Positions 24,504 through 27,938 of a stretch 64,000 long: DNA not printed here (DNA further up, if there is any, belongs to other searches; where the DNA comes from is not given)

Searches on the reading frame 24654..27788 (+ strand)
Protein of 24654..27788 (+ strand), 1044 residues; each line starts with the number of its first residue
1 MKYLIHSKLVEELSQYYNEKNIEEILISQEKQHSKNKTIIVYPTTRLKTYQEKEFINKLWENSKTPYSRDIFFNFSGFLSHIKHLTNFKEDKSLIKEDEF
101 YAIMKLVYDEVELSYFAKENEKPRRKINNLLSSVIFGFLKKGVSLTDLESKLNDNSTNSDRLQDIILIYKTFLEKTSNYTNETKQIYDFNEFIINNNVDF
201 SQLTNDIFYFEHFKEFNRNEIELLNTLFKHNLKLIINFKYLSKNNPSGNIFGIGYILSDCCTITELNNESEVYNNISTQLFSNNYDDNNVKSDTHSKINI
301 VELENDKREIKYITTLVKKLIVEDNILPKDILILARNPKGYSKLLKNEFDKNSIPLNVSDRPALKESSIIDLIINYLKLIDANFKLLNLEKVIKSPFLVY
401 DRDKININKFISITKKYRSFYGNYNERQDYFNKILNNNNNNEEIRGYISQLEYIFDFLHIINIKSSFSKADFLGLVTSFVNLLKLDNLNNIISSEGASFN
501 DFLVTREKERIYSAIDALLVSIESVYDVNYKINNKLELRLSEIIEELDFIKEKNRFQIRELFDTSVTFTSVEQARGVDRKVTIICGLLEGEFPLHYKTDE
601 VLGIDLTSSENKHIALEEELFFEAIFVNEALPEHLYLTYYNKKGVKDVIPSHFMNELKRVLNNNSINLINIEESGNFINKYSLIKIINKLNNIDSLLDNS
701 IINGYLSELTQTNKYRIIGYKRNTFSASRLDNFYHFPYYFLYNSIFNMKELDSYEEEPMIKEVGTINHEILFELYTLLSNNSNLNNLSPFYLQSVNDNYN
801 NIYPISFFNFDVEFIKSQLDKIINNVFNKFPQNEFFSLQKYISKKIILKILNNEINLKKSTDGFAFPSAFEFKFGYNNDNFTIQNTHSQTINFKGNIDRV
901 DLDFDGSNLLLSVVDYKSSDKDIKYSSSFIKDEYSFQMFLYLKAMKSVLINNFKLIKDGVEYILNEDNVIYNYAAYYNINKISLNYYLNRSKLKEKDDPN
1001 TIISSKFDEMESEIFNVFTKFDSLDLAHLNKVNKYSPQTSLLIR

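Call 44: search_protein_families(library=pfam, proteins=[window:24654-27788:+], max_evalue=0.00001)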
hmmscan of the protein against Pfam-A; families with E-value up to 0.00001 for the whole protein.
window:24654-27788:+ (1044 aa): 1 family
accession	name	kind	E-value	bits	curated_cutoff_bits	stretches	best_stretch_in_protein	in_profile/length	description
PF12705.13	PDDEXK_1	-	1.1e-12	48.9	22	1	724-948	1-172/247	PD-(D/E)XK nuclease superfamily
